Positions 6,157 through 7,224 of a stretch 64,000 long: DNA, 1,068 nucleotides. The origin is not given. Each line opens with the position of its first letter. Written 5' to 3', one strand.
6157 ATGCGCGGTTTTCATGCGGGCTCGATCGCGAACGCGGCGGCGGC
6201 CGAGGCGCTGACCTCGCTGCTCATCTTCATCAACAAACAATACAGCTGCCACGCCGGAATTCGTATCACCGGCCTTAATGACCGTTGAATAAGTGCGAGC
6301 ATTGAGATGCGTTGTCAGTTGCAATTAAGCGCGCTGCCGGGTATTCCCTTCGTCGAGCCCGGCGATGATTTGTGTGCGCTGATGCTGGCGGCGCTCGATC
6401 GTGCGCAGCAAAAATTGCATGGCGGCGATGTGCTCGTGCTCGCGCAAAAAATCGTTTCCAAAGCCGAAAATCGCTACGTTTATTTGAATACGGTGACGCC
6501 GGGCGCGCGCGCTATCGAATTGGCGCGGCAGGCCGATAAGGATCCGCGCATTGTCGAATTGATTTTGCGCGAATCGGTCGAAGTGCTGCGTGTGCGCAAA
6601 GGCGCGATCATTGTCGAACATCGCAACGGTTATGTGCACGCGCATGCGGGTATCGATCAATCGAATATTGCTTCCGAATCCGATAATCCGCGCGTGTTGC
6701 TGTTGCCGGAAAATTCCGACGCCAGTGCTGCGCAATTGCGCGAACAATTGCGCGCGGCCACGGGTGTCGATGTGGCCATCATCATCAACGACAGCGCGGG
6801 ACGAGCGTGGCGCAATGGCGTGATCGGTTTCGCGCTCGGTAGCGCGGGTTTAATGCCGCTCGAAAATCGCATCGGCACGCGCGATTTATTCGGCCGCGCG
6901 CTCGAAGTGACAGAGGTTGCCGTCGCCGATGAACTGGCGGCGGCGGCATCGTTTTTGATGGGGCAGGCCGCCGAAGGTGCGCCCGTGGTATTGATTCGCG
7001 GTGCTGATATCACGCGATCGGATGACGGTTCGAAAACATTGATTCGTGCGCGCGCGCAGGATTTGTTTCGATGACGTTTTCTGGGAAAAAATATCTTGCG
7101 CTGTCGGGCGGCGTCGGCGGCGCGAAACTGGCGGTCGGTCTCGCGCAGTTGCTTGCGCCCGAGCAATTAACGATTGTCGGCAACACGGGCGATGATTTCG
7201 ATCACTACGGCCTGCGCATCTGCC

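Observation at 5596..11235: Compact F420 biosynthesis cluster in a gammaproteobacterial-type backbone, with unresolved side-chain chemistry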

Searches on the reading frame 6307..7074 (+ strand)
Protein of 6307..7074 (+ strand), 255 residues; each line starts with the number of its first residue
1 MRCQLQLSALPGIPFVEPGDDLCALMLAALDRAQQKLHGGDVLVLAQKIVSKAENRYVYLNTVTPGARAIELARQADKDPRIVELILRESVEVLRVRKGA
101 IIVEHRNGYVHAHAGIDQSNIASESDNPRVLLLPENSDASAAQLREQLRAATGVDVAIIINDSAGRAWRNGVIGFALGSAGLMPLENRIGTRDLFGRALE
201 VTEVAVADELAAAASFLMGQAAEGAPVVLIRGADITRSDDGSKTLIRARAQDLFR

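Call 3: search_protein_families(library=ncbifam, proteins=[window:6307-7074:+])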
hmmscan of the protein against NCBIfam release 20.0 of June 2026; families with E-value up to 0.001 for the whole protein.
window:6307-7074:+ (255 aa): 4 families
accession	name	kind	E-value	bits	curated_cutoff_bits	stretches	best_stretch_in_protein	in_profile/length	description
TIGR01916.1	F420_cofE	equivalog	1.8e-81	273.2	180.65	1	7-255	3-244/244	coenzyme F420-0:L-glutamate ligase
NF009809.0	PRK13293.1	equivalog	4.9e-78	262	274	1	5-255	3-244/253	coenzyme F420-0:L-glutamate ligase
NF009810.0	PRK13294.1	equivalog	4e-63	213.9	304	1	4-255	12-243/449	coenzyme F420-0:L-glutamate ligase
TIGR04132.1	intra_fol_E_lig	hypoth_equivalog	3.3e-25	88.9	350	1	79-233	57-203/241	putative folate metabolism gamma-glutamate ligase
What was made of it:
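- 6307..7074 (+): cofE, a single-domain F420-0:gamma-glutamyl ligase of 255 aa with no nitroreductase domain. TIGR01916 273.2 vs 180.65, matching model positions 3-244 of 244 (call 3).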

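Call 4: search_protein_families(library=pfam, proteins=[window:6307-7074:+])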
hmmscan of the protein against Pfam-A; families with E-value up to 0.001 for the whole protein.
window:6307-7074:+ (255 aa): 1 family
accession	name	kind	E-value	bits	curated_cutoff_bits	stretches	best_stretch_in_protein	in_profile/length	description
PF01996.21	F420_ligase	-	3.4e-73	246.2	25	1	13-232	4-218/218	F420-0:Gamma-glutamyl ligase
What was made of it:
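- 6307..7074 (+): PF01996 only (call 4).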

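Call 5: find_encoding_contigs(protein=window:6307-7074:+, flank=10000, max_places=6)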
Protein window:6307-7074:+ (255 aa): 1 contig read that carries it; 1 place shown.
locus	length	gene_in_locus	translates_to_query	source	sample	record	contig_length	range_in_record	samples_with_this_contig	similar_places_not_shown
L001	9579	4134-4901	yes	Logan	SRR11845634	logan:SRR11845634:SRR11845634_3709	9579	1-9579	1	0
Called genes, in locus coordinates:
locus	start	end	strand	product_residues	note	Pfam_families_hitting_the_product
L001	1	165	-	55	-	?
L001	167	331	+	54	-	-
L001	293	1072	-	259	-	PF08543:Phos_pyr_kin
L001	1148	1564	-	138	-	PF03653:UPF0093, PF05425:CopD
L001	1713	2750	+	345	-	PF01118:Semialdhyde_dh, PF22698:Semialdhyde_dhC_1, PF02774:Semialdhyde_dhC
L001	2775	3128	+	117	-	PF01521:Fe-S_biosyn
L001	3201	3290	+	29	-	-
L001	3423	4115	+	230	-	PF00106:adh_short (faint), PF03446:NAD_binding_2 (faint), PF03807:F420_oxidored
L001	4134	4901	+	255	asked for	PF01996:F420_ligase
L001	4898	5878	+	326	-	PF01933:CofD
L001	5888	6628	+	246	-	PF01983:CofC, PF12804:NTP_transf_3 (weak)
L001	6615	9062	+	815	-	PF04055:Radical_SAM, PF19288:CofH_C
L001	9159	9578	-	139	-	?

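Call 29: find_homologous_proteins(query=window:6307-7074:+, max_evalue=1e-10)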
Query window:6307-7074:+ (255 aa): 7998 proteins with E <= 1e-10 among 8000 candidates; the best 120 are listed.
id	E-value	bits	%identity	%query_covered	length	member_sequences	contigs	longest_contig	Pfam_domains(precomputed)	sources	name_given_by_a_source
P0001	1.3e-156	537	100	100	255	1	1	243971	PF01996.22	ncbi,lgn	-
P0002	1.3e-137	475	89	100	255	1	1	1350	PF01996.22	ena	-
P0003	3.5e-135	467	87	100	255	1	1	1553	PF01996.22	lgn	-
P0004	4.0e-135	467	87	100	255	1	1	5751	PF01996.22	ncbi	-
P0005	6.0e-135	466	86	100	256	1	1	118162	PF01996.22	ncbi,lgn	-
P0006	6.1e-133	460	85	100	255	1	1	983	PF01996.22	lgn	-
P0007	1.2e-132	459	85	98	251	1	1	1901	PF01996.22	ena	-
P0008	4.9e-132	457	85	100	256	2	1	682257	PF01996.22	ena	-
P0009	5.7e-132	456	87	100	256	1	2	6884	PF01996.22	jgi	-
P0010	1.6e-131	455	90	94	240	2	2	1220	PF01996.22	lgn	-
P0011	2.1e-131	455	85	100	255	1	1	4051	PF01996.22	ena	-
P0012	3.9e-131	454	84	100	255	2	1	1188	PF01996.22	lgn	-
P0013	6.1e-129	447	83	100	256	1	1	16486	PF01996.22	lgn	-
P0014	1.2e-128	446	84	100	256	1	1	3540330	PF01996.22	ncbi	ncbi:MAG: coenzyme F420-0:L-glutamate ligase [Spongiibacteraceae bacterium]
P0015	4.4e-128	444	82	100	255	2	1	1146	PF01996.22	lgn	-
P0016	5.5e-126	437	82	100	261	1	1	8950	PF01996.22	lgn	-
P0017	4.8e-125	434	82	100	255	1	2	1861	PF01996.22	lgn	-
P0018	4.1e-124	431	61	98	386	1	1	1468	PF01996.22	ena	-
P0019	3.4e-123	428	81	100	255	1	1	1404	PF01996.22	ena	-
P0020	4.2e-123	427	80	100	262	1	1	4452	PF01996.22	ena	-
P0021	4.8e-123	427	81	100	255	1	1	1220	PF01996.22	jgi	jgi:coenzyme F420-0:L-glutamate ligase/coenzyme F420-1:gamma-L-glutamate ligase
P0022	4.1e-122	424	82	100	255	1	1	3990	PF01996.22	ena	-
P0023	7.3e-122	423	80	100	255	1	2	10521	PF01996.22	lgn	-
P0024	1.4e-121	422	79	100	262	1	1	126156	PF01996.22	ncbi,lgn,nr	ncbi:MAG: coenzyme F420-0:L-glutamate ligase [Verrucomicrobiaceae bacterium]|nr:coenzyme F420-0:L-gl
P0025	1.7e-121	422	80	100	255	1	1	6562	PF01996.22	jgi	jgi:coenzyme F420-0:L-glutamate ligase/coenzyme F420-1:gamma-L-glutamate ligase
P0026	1.7e-121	422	80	100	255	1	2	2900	PF01996.22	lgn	-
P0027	2.2e-121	422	79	100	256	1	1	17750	PF01996.22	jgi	jgi:coenzyme F420-0:L-glutamate ligase/coenzyme F420-1:gamma-L-glutamate ligase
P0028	2.6e-121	422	80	100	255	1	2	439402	PF01996.22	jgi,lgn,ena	-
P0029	7.8e-121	420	81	100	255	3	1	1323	PF01996.22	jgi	jgi:coenzyme F420-0:L-glutamate ligase/coenzyme F420-1:gamma-L-glutamate ligase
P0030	1.1e-120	420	81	98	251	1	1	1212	PF01996.22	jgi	jgi:coenzyme F420-0:L-glutamate ligase/coenzyme F420-1:gamma-L-glutamate ligase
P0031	1.6e-120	419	80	100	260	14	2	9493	PF01996.22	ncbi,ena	-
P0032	3.6e-120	418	81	98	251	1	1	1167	PF01996.22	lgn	-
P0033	5.1e-120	417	80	100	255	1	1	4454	PF01996.22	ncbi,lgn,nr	ncbi:MAG TPA: coenzyme F420-0:L-glutamate ligase [Spongiibacteraceae bacterium]|nr:coenzyme F420-0:L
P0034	3.6e-119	415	79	99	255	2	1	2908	PF01996.22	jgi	-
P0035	3.8e-119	414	78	100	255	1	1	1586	PF01996.22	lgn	-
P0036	3.9e-119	414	79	100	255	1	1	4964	PF01996.22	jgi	jgi:coenzyme F420-0:L-glutamate ligase / coenzyme F420-1:gamma-L-glutamate ligase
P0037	1.1e-118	413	85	91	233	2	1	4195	PF01996.22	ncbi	ncbi:MAG TPA: coenzyme F420-0:L-glutamate ligase, partial [Spongiibacteraceae bacterium]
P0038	1.7e-118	412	80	100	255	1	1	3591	PF01996.22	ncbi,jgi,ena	jgi:coenzyme F420-0:L-glutamate ligase/coenzyme F420-1:gamma-L-glutamate ligase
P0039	2.8e-118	412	78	100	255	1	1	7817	PF01996.22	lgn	-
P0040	3.5e-118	411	78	100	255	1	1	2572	PF01996.22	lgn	-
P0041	4.2e-118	411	78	100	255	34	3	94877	PF01996.22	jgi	jgi:coenzyme F420-0:L-glutamate ligase / coenzyme F420-1:gamma-L-glutamate ligase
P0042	2.2e-117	409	78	100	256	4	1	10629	PF01996.22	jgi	-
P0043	3.6e-117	408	78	100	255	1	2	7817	PF01996.22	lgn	-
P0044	9.4e-117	407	79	98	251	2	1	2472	PF01996.22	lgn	-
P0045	4.6e-116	404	79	98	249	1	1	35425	PF01996.22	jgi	jgi:coenzyme F420-0:L-glutamate ligase/coenzyme F420-1:gamma-L-glutamate ligase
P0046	9.0e-116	403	76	100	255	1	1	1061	PF01996.22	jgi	jgi:coenzyme F420-0:L-glutamate ligase/coenzyme F420-1:gamma-L-glutamate ligase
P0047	1.1e-115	403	77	98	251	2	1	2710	PF01996.22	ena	-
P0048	1.3e-114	400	77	100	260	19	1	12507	PF01996.22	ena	-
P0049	2.6e-114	399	75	100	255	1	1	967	PF01996.22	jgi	jgi:coenzyme F420-0:L-glutamate ligase/coenzyme F420-1:gamma-L-glutamate ligase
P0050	3.6e-114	398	76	98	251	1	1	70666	PF01996.22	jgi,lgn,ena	-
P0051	1.0e-113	397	77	98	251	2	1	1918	PF01996.22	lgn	-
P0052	1.6e-111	390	76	100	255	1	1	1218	PF01996.22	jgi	jgi:coenzyme F420-0:L-glutamate ligase/coenzyme F420-1:gamma-L-glutamate ligase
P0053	9.9e-111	387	75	98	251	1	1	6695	PF01996.22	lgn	-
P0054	8.5e-110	384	74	100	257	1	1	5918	PF01996.22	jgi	jgi:coenzyme F420-0:L-glutamate ligase/coenzyme F420-1:gamma-L-glutamate ligase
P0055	7.9e-109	381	72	100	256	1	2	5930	PF01996.22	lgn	-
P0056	9.7e-109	380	74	100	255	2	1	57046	PF01996.22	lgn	-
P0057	2.4e-108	379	72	100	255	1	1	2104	PF01996.22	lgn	-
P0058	2.4e-108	379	71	100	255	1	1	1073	PF01996.22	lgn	-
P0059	3.8e-108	378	75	100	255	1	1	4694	PF01996.22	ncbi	-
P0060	6.2e-108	378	73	100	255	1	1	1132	PF01996.22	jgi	jgi:coenzyme F420-0:L-glutamate ligase/coenzyme F420-1:gamma-L-glutamate ligase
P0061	2.0e-106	373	70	100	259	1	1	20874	PF01996.22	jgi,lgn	jgi:coenzyme F420-0:L-glutamate ligase/coenzyme F420-1:gamma-L-glutamate ligase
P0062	1.4e-105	370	69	100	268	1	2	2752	PF01996.22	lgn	-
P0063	4.7e-105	368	69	100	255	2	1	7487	PF01996.22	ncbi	ncbi:MAG: coenzyme F420-0:L-glutamate ligase [Spongiibacteraceae bacterium]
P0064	9.0e-104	364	71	100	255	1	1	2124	PF01996.22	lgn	-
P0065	9.4e-104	364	71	100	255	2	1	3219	PF01996.22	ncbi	-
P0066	1.6e-103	363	71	100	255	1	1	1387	PF01996.22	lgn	-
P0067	2.3e-103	363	67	100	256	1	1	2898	PF01996.22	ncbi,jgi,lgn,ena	jgi:coenzyme F420-0:L-glutamate ligase/coenzyme F420-1:gamma-L-glutamate ligase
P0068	2.3e-103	363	70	100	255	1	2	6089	PF01996.22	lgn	-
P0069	7.8e-103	361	70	100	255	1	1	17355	PF01996.22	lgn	-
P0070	1.3e-102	360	70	100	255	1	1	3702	PF01996.22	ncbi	-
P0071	1.4e-102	360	82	84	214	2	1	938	PF01996.22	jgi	jgi:coenzyme F420-0:L-glutamate ligase/coenzyme F420-1:gamma-L-glutamate ligase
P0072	1.5e-102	360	68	100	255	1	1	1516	PF01996.22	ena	-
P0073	5.8e-102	358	69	100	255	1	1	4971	PF01996.22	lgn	-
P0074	9.5e-102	358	68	100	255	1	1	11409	PF01996.22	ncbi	-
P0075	1.1e-101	357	71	100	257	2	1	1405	PF01996.22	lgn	-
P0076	2.0e-101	356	68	100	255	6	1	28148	PF01996.22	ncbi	-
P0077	2.2e-101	356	67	100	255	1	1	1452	PF01996.22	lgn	-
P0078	3.3e-101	356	68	100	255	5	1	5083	PF01996.22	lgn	-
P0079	3.5e-101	356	71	100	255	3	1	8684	PF01996.22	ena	-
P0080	4.1e-101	355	69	99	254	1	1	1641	PF01996.22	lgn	-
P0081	6.3e-101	355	68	98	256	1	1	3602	PF01996.22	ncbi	-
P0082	6.5e-101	355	69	98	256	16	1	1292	PF01996.22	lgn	-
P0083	7.9e-101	355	70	98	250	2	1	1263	PF01996.22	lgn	-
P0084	8.6e-101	354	67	100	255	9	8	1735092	PF01996.22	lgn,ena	-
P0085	1.4e-100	354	68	100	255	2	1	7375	PF01996.22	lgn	-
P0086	1.7e-100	353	68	98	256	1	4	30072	PF01996.22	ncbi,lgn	-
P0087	1.9e-100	353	69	99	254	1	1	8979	PF01996.22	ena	-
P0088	2.2e-100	353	68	100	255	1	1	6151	PF01996.22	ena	-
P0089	3.8e-100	352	69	100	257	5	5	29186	PF01996.22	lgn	-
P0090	6.5e-100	352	68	100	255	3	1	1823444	PF01996.22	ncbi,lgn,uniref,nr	ncbi:coenzyme F420-0:L-glutamate ligase/coenzyme F420-1:gamma-L-glutamate ligase [Litorivivens lipol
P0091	7.1e-100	351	67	100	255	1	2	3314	PF01996.22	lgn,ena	-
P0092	7.3e-100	351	68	99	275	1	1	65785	PF01996.22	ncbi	-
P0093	9.8e-100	351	68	100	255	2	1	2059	PF01996.22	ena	-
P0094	1.1e-99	351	67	98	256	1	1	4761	PF01996.22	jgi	jgi:coenzyme F420-0:L-glutamate ligase/coenzyme F420-1:gamma-L-glutamate ligase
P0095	2.0e-99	350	71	95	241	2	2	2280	PF01996.22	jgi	jgi:coenzyme F420-0:L-glutamate ligase/coenzyme F420-1:gamma-L-glutamate ligase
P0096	2.1e-99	350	67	98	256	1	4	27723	PF01996.22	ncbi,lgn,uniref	ncbi:coenzyme F420-0:L-glutamate ligase [Zhongshania sp.]|uniref:coenzyme F420-0:L-glutamate ligase 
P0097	2.6e-99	350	68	100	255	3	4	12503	PF01996.22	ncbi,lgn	ncbi:MAG: coenzyme F420-0:L-glutamate ligase/coenzyme F420-1:gamma-L-glutamate ligase [Bermanella sp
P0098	2.9e-99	349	67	99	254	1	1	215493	PF01996.22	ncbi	-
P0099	3.4e-99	349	68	100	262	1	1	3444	PF01996.22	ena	-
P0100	4.8e-99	349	67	98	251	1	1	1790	PF01996.22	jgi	jgi:coenzyme F420-0:L-glutamate ligase/coenzyme F420-1:gamma-L-glutamate ligase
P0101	7.3e-99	348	67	98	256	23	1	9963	PF01996.22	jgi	jgi:coenzyme F420-0:L-glutamate ligase/coenzyme F420-1:gamma-L-glutamate ligase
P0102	1.0e-98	348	67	100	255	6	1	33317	PF01996.22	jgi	-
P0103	1.8e-98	347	69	98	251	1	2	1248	PF01996.22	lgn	-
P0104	2.3e-98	346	69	98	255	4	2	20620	PF01996.22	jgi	-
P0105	2.4e-98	346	68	100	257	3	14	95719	PF01996.22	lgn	-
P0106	3.0e-98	346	67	100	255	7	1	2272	PF01996.22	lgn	-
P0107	6.5e-98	345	68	99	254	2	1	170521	PF01996.22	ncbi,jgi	ncbi:MAG: coenzyme F420-0:L-glutamate ligase [Spongiibacteraceae bacterium]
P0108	8.7e-98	345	66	98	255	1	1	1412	PF01996.22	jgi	jgi:coenzyme F420-0:L-glutamate ligase/coenzyme F420-1:gamma-L-glutamate ligase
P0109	1.1e-97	344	68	100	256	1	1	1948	PF01996.22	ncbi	-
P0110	1.3e-97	344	66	100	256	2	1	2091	PF01996.22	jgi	-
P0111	1.3e-97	344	69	100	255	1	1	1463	PF01996.22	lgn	-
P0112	1.5e-97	344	67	99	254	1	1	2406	PF01996.22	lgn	-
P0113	1.6e-97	344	66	100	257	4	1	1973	PF01996.22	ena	-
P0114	2.0e-97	343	65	100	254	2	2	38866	PF01996.22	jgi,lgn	-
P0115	2.1e-97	343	65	100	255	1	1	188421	PF01996.22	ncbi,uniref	ncbi:coenzyme F420-0:L-glutamate ligase [Microbulbifer sp. SA54]|uniref:coenzyme F420-0:L-glutamate 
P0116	2.3e-97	343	67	99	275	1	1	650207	PF01996.22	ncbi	ncbi:MAG: coenzyme F420-0:L-glutamate ligase [Halioglobus sp.]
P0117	2.4e-97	343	67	99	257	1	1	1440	PF01996.22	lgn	-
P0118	2.6e-97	343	66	98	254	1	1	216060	PF01996.22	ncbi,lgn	-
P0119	2.7e-97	343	66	100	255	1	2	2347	PF01996.22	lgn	-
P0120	2.7e-97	343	66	100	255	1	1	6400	PF01996.22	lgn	-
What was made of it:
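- The nearest are about 255 aa and many are already named F420 ligase (call 29).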

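Call 31: find_encoding_contigs(protein=P0014, flank=10000, max_places=2)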
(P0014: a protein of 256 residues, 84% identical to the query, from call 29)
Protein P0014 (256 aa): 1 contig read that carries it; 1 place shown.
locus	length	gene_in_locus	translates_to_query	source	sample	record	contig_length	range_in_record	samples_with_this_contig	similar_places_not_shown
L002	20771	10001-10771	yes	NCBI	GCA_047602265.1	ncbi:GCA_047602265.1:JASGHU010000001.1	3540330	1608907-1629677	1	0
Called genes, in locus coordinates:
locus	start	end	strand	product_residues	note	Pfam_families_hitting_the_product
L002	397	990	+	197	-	-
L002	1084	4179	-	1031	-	PF02811:PHP, PF07733:DNA_pol3_alpha, PF17657:DNA_pol3_finger, PF14579:HHH_6, PF01336:tRNA_anti-codon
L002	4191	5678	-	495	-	-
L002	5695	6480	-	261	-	-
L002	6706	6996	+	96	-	PF07045:DUF1330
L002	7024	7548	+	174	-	PF01047:MarR, PF12802:MarR_2, PF13463:HTH_27 (faint), PF01638:HxlR (weak)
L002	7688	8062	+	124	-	PF07110:EthD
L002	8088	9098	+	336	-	PF00296:Bac_luciferase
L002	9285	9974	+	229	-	PF00106:adh_short (weak), PF03446:NAD_binding_2 (weak), PF03807:F420_oxidored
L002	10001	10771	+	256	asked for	PF01996:F420_ligase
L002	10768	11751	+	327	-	PF01933:CofD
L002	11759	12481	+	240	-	PF01983:CofC, PF12804:NTP_transf_3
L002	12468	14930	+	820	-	PF04055:Radical_SAM, PF19288:CofH_C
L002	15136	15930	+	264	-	PF04116:FA_hydroxylase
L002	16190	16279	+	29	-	PF09604:Potass_KdpF (weak)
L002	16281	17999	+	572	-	PF03814:KdpA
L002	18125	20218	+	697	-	PF12710:HAD (faint), PF00122:E1-E2_ATPase, PF00702:Hydrolase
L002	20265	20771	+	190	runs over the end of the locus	PF02669:KdpC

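Call 32: find_encoding_contigs(protein=P0090, flank=10000, max_places=2)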
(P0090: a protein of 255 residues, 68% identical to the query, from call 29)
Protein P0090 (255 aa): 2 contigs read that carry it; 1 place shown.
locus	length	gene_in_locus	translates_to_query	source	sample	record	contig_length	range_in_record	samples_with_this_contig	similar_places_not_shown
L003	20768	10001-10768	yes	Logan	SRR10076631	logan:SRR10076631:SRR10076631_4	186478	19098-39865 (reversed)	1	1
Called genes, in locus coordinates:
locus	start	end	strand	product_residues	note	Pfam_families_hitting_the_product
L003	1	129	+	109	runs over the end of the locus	PF01722:BolA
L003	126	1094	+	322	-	PF17773:UPF0176_N, PF00581:Rhodanese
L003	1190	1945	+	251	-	-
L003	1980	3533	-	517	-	PF00501:AMP-binding, PF13193:AMP-binding_C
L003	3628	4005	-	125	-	PF09996:DUF2237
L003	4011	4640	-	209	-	PF00132:Hexapep (weak), PF25087:GMPPB_C (faint), PF14602:Hexapep_2 (faint), PF00132:Hexapep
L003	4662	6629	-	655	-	PF01011:PQQ, PF13360:PQQ_2 (weak)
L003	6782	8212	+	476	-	PF00224:PK, PF02887:PK_C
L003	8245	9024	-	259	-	PF23441:SDR (faint), PF00106:adh_short, PF08659:KR (weak), PF13561:adh_short_C2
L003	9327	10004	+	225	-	PF03807:F420_oxidored, PF03446:NAD_binding_2 (weak)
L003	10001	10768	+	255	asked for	PF01996:F420_ligase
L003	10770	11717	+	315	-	PF01933:CofD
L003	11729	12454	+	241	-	PF01983:CofC, PF12804:NTP_transf_3 (weak)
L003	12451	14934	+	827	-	PF04055:Radical_SAM, PF19288:CofH_C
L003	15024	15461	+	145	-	PF12680:SnoaL_2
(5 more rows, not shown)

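Call 33: find_encoding_contigs(protein=P0115, flank=10000, max_places=2)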
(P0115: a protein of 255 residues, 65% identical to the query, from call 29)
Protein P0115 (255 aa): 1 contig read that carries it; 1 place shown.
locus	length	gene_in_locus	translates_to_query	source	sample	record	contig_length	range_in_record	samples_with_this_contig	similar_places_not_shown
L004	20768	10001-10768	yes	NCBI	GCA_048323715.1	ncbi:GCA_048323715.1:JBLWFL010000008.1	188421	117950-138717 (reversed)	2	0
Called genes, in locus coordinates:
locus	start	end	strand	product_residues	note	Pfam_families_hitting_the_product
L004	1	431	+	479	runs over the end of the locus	PF03055:RPE65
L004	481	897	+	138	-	PF04828:GFA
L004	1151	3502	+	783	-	PF07715:Plug, PF00593:TonB_dep_Rec_b-barrel, PF25183:OMP_b-brl_4 (weak), PF14905:OMP_b-brl_3 (weak)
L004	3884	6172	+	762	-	PF14905:OMP_b-brl_3 (faint), PF07715:Plug, PF00593:TonB_dep_Rec_b-barrel, PF25183:OMP_b-brl_4 (weak)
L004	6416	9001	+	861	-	PF00034:Cytochrom_C (faint)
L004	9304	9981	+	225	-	PF03807:F420_oxidored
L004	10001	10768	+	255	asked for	PF01996:F420_ligase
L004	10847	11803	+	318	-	PF01933:CofD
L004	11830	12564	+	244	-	PF01983:CofC, PF12804:NTP_transf_3 (weak)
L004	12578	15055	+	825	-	PF04055:Radical_SAM, PF19288:CofH_C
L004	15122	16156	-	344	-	PF08240:ADH_N, PF16912:Glu_dehyd_C, PF00107:ADH_zinc_N, PF13602:ADH_zinc_N_2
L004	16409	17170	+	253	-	PF00106:adh_short, PF08659:KR, PF13561:adh_short_C2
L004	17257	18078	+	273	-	PF06283:ThuA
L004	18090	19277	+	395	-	PF02771:Acyl-CoA_dh_N, PF02770:Acyl-CoA_dh_M, PF00441:Acyl-CoA_dh_1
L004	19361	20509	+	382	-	PF00355:Rieske, PF00848:Ring_hydroxyl_A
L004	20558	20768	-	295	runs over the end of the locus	PF03446:NAD_binding_2, PF03807:F420_oxidored (weak), PF14833:NAD_binding_11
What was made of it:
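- Checked: Relatives' FbiC are 812-833 aa (calls 5, 31-33).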

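Call 46: search_solved_structures(query=window:6307-7074:+, max_evalue=0.001, show_alignments=0)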
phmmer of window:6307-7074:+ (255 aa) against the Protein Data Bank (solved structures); distinct sequences matched with E-value up to 0.001: 3.
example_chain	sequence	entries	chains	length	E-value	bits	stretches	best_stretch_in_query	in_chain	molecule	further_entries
2phn_A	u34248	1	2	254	1.2e-44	155.9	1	6-254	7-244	F420-0:gamma-glutamyl ligase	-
7uld_A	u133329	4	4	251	1.4e-44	155.7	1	6-254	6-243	Coenzyme F420:L-glutamate ligase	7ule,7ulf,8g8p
2g9i_A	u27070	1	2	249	1.4e-44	155.6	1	6-255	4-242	F420-0:gamma-glutamyl ligase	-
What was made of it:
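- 6307..7074 (+): PDB hits are single-domain CofE ligases of 249-254 aa (call 46).
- Closest known: Archaeal CofC/CofD/CofE 2-phospholactate route. Same: Single-domain CofE, whose only solved relatives are single-domain CofE ligases (call 46).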
